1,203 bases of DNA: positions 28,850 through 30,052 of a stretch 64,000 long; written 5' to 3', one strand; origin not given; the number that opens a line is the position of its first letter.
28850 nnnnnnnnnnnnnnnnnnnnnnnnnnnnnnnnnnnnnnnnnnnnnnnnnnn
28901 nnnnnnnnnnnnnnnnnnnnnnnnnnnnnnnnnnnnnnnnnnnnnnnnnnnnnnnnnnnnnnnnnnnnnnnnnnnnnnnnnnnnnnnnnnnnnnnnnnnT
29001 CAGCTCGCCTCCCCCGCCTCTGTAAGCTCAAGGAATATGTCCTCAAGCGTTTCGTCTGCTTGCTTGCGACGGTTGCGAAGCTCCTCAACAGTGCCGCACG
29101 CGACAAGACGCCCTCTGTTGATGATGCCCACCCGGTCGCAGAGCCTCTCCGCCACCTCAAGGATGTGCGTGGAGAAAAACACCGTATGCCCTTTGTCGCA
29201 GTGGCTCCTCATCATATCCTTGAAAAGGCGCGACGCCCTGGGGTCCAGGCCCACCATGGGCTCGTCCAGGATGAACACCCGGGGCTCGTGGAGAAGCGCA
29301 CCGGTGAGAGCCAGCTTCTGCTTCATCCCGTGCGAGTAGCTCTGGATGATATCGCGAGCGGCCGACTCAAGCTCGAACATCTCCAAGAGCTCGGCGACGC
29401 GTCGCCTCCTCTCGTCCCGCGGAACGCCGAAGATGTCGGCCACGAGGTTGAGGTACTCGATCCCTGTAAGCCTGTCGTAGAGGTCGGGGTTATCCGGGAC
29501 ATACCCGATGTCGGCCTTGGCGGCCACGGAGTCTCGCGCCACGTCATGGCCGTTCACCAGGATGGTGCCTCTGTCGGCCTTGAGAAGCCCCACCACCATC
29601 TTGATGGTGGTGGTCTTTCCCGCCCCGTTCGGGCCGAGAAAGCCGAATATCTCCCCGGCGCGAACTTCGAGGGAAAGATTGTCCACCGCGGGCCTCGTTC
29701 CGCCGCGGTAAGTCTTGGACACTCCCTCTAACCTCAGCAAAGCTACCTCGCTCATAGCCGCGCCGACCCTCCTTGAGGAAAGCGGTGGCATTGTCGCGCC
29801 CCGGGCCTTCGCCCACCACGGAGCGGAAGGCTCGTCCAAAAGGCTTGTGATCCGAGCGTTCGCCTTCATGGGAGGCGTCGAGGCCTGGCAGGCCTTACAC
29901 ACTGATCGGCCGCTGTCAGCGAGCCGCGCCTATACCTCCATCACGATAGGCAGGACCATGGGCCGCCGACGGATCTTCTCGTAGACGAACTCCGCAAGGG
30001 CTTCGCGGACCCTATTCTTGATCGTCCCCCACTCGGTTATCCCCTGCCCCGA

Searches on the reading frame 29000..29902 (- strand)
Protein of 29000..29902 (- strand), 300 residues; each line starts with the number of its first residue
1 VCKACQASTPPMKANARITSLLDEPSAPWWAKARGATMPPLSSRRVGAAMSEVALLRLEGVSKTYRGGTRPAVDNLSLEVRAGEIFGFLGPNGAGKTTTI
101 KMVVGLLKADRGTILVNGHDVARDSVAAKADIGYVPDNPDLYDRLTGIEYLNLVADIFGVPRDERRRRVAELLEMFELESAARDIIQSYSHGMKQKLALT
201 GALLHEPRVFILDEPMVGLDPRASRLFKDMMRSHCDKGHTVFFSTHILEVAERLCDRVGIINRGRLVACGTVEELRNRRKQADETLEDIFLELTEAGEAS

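Call 75: search_protein_families(library=pfam, proteins=[window:29000-29902:-], max_evalue=0.00001)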
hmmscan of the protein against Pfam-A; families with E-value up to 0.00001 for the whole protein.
window:29000-29902:- (300 aa): 2 families
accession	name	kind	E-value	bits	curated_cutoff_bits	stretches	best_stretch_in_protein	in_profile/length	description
PF00005.33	ABC_tran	-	2e-30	106.6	25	1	74-216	2-136/137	ABC transporter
PF13304.12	AAA_21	-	1.7e-13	51.7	27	1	136-249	187-301/304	AAA domain, putative AbiEii toxin, Type IV TA system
